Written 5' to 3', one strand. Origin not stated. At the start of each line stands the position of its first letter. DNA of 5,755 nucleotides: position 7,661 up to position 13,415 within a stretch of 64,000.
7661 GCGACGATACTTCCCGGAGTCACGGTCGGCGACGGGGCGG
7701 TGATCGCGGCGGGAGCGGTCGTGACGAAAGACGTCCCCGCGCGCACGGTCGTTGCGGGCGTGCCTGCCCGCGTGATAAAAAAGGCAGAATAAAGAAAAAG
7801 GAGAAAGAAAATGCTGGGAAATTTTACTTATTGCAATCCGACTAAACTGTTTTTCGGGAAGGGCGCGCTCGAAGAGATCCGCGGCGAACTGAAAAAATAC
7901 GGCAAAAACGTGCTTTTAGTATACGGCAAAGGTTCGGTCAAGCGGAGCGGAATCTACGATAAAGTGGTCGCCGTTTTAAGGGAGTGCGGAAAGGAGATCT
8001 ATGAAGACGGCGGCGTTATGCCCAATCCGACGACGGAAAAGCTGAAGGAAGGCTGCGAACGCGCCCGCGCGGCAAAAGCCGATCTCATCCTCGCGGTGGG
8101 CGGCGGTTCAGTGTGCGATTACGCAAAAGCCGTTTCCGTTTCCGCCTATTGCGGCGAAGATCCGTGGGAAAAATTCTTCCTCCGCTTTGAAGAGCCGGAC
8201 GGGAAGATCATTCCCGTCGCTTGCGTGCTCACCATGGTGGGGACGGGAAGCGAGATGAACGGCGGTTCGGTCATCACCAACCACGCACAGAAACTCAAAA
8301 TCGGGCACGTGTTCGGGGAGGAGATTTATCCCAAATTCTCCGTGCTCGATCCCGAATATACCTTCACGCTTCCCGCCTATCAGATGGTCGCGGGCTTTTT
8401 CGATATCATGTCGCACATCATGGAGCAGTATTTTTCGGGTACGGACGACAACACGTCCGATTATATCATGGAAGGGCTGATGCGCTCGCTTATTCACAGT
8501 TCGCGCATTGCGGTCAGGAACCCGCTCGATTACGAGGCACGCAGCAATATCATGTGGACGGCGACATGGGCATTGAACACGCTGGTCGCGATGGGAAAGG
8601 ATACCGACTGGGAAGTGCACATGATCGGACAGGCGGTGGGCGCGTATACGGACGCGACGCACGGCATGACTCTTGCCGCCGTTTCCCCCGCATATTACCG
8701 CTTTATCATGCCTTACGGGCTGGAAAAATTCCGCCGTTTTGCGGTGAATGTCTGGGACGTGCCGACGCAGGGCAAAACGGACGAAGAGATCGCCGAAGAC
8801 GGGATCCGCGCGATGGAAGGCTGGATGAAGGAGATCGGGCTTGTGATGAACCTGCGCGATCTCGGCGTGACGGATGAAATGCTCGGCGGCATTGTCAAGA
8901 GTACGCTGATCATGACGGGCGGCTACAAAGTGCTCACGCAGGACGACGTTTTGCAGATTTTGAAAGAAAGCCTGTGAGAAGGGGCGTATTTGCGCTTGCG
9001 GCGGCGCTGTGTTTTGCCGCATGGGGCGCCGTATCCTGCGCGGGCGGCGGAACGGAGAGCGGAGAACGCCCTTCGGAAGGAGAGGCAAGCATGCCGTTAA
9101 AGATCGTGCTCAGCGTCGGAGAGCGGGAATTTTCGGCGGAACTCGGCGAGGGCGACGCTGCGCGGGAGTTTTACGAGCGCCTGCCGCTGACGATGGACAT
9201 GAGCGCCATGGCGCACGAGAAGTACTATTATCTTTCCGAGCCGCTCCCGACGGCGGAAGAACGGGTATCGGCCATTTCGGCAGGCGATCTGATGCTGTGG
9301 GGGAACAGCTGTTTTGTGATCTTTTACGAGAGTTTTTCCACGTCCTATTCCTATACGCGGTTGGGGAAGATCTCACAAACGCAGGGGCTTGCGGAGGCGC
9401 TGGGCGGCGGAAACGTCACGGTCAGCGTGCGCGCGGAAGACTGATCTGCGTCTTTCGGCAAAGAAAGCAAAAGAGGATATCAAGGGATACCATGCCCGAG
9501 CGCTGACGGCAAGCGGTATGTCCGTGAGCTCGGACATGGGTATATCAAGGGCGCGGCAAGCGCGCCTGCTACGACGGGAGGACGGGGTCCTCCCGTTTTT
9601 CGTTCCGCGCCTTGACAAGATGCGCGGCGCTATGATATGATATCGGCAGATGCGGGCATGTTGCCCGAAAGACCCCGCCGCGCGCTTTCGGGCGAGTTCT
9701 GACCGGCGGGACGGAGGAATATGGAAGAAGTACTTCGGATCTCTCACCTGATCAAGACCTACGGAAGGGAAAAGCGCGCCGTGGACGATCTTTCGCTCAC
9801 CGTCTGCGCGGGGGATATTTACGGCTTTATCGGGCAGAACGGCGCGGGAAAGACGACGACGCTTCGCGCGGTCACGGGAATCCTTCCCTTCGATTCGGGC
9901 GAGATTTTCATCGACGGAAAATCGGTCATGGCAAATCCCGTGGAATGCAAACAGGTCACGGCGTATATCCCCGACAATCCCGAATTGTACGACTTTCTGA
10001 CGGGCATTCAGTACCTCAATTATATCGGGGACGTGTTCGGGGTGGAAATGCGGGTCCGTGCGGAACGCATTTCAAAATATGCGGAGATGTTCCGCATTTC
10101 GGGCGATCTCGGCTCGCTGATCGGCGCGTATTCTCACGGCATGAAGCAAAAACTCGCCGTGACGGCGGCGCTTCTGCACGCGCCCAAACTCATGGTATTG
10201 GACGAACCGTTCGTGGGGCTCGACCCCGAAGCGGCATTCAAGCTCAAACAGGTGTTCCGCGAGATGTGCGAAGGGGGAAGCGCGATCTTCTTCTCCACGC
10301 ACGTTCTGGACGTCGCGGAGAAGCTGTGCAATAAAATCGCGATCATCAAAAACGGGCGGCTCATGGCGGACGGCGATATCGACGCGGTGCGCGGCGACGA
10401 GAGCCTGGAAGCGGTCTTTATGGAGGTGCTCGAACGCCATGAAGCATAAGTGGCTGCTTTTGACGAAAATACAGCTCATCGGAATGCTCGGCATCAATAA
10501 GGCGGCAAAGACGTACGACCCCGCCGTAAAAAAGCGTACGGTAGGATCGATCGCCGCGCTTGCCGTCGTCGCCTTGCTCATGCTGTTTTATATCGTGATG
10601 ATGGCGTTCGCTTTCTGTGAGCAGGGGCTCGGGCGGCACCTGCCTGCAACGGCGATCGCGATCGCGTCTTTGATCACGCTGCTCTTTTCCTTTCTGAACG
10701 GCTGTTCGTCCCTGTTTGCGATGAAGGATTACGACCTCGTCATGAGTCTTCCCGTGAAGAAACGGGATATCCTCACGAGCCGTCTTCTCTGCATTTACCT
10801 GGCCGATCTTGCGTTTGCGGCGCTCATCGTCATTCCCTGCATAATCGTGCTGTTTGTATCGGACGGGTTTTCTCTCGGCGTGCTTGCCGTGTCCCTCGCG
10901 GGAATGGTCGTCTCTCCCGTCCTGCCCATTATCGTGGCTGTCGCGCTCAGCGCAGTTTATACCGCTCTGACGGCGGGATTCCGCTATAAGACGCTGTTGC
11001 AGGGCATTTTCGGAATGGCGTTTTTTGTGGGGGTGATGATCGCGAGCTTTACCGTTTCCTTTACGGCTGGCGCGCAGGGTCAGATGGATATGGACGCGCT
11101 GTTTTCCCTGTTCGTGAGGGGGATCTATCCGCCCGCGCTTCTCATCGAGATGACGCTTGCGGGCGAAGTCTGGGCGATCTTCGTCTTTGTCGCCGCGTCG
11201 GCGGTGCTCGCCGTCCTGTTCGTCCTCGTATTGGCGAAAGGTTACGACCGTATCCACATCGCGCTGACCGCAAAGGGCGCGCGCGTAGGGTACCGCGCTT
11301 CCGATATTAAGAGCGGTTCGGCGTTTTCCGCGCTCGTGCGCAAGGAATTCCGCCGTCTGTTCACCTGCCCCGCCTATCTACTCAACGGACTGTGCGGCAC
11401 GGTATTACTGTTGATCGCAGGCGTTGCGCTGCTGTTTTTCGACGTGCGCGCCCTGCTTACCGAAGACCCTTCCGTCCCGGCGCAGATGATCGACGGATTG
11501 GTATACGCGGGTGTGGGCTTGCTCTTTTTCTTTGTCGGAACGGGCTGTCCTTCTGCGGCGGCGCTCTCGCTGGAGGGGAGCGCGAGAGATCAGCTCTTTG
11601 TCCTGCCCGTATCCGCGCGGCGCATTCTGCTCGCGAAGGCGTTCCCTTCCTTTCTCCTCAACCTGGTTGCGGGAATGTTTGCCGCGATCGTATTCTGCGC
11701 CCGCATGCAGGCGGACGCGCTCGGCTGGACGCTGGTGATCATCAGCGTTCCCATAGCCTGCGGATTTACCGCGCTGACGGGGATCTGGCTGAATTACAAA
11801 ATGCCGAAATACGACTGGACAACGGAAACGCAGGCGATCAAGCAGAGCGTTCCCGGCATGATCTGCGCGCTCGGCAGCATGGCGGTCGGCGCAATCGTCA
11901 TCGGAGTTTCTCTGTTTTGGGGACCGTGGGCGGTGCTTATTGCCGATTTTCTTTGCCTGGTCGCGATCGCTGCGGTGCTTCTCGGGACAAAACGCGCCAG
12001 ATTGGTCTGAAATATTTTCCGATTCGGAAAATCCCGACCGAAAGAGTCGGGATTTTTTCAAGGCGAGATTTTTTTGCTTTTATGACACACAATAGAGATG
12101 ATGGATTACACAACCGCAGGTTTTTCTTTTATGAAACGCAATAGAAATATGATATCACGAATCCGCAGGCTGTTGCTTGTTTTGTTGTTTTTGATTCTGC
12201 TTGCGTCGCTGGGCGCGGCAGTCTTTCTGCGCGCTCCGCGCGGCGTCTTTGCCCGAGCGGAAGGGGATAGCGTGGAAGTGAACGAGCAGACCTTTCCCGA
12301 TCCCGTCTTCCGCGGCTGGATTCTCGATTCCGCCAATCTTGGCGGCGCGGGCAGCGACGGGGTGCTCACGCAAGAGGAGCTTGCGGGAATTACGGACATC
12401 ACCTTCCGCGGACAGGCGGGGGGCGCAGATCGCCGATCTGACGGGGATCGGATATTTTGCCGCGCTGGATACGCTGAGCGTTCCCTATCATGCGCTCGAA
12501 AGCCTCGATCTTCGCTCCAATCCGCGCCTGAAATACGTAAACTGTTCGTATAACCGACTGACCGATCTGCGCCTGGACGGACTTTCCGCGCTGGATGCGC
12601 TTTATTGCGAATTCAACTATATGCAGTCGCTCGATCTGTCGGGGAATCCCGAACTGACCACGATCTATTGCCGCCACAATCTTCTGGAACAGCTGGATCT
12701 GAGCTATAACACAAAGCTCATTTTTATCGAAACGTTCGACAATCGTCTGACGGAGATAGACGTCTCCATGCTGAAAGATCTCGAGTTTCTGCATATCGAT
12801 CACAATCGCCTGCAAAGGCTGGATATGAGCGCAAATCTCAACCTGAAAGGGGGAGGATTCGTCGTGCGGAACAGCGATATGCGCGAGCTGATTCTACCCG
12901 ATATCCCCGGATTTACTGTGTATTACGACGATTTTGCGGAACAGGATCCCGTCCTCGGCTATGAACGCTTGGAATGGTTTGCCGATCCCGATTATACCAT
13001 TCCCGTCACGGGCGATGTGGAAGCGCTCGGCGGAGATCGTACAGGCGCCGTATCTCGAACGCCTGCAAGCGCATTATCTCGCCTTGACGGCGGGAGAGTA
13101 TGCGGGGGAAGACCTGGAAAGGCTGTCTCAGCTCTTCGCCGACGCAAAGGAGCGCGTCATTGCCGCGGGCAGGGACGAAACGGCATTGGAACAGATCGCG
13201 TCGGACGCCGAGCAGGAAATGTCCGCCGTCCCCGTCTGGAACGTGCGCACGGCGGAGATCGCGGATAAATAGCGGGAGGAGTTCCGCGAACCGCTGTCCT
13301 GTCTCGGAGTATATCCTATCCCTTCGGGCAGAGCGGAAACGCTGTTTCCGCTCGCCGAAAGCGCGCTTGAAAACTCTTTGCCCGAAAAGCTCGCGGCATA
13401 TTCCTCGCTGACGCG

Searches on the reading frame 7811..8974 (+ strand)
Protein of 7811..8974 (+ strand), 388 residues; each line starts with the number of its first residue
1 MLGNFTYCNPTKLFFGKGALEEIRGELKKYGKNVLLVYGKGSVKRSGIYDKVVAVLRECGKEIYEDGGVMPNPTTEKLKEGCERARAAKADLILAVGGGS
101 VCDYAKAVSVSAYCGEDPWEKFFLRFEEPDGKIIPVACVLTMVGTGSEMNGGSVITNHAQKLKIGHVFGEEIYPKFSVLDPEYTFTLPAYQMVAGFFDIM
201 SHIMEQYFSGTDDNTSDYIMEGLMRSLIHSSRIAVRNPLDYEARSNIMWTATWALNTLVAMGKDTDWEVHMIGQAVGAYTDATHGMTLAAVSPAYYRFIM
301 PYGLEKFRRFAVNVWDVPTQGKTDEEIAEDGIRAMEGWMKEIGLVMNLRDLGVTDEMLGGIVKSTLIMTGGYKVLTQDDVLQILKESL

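Call 68: search_protein_families(library=pfam, proteins=[window:7811-8974:+], max_evalue=0.00001)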
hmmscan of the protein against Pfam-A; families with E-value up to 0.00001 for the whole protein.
window:7811-8974:+ (388 aa): 3 families
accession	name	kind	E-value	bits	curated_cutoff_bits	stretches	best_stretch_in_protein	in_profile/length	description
PF00465.25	Fe-ADH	-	1.2e-45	155.6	31.3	1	10-181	1-168/168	Iron-containing alcohol dehydrogenase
PF25137.1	ADH_Fe_C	-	1.6e-29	103.5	27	1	193-387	2-193/194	Fe-containing alcohol dehydrogenase family, C-terminal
PF13685.12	Fe-ADH_2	-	2.2e-07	31.4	28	1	18-111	5-96/149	Iron-containing alcohol dehydrogenase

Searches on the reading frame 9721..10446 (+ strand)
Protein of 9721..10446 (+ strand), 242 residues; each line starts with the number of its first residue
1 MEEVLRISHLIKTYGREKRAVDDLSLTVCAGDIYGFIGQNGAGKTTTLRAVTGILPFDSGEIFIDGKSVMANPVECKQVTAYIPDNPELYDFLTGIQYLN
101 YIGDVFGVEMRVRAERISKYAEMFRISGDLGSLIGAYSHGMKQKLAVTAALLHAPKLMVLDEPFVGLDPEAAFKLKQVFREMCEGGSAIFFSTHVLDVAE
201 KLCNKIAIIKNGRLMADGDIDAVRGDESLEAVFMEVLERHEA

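Call 68: search_protein_families(library=pfam, proteins=[window:9721-10446:+], max_evalue=0.00001)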
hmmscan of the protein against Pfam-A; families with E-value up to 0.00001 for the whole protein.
window:9721-10446:+ (242 aa): 2 families
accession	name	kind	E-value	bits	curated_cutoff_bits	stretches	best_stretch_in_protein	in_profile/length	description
PF00005.33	ABC_tran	-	2.8e-23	83.5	25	1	22-164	2-136/137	ABC transporter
PF13304.12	AAA_21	-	1.8e-14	54.9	27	1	137-194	238-298/304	AAA domain, putative AbiEii toxin, Type IV TA system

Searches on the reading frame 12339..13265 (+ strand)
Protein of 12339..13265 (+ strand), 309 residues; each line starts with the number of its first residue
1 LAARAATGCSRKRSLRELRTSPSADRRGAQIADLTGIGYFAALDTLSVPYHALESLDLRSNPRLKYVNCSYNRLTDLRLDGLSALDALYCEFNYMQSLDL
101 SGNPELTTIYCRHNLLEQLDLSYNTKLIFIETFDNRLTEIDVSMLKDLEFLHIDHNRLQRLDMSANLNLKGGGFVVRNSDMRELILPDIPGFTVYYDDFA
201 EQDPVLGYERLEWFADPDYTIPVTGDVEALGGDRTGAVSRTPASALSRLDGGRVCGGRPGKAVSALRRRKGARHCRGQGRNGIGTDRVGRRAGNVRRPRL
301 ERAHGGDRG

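Call 68: search_protein_families(library=pfam, proteins=[window:12339-13265:+], max_evalue=0.00001)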
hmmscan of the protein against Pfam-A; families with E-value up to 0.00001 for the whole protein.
window:12339-13265:+ (309 aa): 1 family
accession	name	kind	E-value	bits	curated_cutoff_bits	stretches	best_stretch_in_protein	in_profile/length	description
PF12799.13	LRR_4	-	9.7e-10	38.8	27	0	62-108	1-38/44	Leucine Rich repeats (2 copies)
